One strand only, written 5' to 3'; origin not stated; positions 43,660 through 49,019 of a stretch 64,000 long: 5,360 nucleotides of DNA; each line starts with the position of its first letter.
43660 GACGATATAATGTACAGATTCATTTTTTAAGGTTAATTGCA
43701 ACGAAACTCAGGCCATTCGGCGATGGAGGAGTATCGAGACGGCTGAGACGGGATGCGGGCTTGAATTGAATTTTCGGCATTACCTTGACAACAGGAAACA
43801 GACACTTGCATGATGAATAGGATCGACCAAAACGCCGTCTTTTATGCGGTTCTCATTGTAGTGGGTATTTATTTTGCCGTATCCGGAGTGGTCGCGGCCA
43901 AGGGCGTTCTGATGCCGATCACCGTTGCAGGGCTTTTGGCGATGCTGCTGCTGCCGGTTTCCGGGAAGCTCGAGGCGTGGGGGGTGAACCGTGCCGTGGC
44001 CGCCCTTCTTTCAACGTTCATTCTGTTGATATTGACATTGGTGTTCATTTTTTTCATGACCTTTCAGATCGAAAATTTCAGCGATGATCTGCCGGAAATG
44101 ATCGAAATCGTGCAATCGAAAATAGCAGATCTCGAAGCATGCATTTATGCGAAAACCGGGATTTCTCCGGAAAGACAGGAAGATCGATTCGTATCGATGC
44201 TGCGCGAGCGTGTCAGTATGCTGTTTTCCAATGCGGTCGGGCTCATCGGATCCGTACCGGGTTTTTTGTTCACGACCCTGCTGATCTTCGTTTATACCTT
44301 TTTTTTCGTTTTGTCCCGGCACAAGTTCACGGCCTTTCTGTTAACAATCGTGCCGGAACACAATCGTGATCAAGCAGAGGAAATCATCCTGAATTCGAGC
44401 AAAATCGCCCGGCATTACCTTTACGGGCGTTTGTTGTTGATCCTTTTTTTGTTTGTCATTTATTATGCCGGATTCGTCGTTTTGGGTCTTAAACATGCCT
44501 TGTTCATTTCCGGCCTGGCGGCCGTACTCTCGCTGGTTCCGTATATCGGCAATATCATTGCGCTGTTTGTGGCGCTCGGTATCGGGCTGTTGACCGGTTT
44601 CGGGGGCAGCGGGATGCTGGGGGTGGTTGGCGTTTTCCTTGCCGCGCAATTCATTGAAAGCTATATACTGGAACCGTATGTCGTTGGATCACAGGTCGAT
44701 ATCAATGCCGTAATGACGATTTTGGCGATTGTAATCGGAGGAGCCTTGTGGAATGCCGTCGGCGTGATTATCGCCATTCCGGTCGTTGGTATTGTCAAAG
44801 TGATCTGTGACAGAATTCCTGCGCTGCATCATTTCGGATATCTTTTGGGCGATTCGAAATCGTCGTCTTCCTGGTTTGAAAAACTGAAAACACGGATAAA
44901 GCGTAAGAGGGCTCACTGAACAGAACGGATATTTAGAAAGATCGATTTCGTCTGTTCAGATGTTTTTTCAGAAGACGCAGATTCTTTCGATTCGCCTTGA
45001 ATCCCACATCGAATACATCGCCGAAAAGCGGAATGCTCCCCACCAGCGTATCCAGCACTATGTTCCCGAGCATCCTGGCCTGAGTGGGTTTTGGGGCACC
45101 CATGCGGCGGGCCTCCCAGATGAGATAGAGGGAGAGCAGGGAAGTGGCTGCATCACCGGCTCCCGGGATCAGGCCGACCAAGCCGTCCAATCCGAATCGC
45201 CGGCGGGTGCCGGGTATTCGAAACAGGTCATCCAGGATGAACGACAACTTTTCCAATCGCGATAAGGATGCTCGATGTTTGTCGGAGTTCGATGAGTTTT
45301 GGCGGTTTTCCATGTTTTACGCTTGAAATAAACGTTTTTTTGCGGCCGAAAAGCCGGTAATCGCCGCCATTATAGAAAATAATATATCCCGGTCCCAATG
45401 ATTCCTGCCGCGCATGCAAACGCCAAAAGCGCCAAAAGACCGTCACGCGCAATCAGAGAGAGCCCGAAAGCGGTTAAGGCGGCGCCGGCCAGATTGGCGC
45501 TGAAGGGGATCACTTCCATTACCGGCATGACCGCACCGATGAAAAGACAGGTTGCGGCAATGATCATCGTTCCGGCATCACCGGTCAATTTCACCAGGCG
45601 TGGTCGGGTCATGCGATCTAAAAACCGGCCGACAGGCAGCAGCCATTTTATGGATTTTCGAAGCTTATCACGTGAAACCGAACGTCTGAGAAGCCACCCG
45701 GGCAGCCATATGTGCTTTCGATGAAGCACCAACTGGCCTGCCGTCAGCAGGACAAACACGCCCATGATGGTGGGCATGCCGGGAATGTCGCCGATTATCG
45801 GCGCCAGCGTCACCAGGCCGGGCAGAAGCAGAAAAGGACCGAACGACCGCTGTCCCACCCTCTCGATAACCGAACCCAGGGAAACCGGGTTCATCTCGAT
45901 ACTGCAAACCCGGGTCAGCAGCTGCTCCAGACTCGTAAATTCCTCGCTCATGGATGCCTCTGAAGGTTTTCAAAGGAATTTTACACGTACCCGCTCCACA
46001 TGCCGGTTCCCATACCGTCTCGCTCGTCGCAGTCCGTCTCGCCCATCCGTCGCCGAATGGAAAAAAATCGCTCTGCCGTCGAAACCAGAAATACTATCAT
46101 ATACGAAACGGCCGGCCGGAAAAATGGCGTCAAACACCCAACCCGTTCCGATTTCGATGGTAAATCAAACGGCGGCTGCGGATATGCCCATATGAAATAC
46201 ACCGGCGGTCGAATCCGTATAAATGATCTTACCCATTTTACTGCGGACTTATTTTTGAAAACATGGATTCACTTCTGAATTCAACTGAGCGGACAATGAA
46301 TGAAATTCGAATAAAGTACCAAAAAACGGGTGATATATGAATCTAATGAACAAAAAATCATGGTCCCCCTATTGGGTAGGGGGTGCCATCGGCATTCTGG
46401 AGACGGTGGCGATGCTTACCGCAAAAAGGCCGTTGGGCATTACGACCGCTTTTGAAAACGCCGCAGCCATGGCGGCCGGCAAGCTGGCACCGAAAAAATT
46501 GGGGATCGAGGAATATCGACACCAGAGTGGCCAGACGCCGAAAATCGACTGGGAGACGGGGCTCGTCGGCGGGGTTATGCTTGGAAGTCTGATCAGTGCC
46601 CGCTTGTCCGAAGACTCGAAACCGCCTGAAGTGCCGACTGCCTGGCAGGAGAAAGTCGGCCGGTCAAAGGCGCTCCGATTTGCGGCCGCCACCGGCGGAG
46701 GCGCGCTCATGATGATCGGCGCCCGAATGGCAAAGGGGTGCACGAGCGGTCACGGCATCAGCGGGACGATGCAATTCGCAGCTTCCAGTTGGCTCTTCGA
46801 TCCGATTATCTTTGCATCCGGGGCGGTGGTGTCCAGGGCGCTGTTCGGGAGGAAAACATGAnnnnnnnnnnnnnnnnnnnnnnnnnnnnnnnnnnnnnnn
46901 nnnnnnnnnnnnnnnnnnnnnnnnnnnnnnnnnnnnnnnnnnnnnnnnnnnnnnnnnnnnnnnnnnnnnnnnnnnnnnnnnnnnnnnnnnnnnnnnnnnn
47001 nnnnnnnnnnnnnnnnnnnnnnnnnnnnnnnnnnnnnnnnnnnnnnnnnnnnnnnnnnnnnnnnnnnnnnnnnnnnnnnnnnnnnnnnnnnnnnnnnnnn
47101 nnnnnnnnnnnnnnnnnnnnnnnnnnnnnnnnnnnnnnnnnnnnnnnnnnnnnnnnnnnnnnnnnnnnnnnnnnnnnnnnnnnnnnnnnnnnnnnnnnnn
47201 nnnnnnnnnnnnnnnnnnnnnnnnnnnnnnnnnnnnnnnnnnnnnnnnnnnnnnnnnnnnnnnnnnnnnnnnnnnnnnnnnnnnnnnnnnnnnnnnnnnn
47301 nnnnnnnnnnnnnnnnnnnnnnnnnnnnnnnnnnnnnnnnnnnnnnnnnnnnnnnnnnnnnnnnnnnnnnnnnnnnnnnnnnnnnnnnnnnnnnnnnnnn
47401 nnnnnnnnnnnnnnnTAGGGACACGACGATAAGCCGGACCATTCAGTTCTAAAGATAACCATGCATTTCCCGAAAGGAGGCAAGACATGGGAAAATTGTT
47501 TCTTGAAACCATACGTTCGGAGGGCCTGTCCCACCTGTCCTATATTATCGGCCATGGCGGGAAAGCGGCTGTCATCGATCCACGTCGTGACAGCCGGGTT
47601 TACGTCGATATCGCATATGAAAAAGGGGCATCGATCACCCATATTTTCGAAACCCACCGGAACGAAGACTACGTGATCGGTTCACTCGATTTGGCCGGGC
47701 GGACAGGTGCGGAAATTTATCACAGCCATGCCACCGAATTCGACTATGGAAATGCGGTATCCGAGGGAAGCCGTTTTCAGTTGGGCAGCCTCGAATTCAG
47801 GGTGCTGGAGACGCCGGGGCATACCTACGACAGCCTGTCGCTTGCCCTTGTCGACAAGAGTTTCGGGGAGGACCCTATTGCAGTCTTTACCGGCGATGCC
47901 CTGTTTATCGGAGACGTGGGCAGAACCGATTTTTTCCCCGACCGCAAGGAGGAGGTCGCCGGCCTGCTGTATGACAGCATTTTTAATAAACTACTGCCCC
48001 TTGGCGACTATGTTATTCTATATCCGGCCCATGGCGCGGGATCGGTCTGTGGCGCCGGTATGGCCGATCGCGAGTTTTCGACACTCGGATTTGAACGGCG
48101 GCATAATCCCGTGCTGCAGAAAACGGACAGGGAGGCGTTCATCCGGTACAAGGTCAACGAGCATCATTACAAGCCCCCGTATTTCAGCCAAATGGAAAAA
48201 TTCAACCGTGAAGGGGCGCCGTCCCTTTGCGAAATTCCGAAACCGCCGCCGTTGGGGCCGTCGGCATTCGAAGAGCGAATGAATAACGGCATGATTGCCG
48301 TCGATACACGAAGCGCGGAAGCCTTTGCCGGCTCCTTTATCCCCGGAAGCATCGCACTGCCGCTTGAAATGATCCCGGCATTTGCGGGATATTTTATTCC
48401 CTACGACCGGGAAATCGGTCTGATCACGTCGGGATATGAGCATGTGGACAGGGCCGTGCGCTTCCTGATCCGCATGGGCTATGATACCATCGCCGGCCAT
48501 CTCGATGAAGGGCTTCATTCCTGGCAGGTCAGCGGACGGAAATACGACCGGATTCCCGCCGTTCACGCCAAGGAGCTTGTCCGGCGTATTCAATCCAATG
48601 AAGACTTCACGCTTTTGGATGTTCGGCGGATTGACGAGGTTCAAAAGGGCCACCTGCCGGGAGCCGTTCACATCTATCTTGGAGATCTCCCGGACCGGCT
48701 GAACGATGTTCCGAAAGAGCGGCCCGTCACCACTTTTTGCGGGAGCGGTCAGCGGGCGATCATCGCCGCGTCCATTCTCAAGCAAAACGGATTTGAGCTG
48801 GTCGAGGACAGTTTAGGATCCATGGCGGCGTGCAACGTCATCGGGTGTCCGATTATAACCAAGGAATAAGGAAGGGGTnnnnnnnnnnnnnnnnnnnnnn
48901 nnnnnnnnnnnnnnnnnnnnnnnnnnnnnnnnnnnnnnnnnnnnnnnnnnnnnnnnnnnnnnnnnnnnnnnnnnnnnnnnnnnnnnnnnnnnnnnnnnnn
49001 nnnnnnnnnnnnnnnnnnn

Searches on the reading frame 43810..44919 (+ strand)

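Call 47: search_protein_families(library=pfam, proteins=[window:43810-44919:+], max_evalue=0.00001)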
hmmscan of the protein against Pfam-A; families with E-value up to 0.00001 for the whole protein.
window:43810-44919:+ (369 aa): 1 family
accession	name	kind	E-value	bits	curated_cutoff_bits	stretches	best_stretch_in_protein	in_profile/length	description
PF01594.21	AI-2E_transport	-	2.7e-53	181.7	34.3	1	10-335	4-325/327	AI-2E family transporter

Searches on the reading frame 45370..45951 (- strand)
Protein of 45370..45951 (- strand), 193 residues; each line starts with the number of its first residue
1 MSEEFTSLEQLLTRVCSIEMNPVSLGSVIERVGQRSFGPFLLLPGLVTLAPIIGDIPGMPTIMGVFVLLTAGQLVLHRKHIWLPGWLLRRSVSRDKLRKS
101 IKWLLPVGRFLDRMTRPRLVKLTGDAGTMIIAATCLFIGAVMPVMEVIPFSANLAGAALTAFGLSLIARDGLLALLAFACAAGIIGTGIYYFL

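Call 47: search_protein_families(library=pfam, proteins=[window:45370-45951:-], max_evalue=0.00001)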
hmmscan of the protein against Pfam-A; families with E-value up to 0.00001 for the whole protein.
window:45370-45951:- (193 aa): 1 family
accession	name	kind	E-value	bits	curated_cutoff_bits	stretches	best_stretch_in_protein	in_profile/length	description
PF06055.17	ExoD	-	2.3e-43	148.1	23.8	1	9-185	2-175/180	Exopolysaccharide synthesis, ExoD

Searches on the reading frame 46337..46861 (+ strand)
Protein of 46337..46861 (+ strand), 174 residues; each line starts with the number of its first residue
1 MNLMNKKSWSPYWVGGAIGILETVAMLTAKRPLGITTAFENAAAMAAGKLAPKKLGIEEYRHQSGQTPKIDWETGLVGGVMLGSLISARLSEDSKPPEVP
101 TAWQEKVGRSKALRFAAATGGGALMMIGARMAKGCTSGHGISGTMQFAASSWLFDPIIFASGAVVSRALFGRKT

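Call 47: search_protein_families(library=pfam, proteins=[window:46337-46861:+], max_evalue=0.00001)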
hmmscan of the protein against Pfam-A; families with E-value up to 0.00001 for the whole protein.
window:46337-46861:+ (174 aa): 1 family
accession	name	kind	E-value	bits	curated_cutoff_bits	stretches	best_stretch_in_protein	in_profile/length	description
PF04143.19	Sulf_transp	-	3.6e-22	79.8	27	1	5-162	173-307/310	Sulphur transport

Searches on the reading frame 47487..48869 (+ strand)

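Call 47: search_protein_families(library=pfam, proteins=[window:47487-48869:+], max_evalue=0.00001)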
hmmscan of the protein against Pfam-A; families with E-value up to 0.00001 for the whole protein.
window:47487-48869:+ (460 aa): 2 families
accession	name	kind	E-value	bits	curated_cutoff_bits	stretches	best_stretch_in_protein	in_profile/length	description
PF00581.25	Rhodanese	-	4.8e-22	78.8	22.2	2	361-439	2-89/102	Rhodanese-like domain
PF00753.33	Lactamase_B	-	4.4e-10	40.2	22.7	1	14-161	4-177/196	Metallo-beta-lactamase superfamily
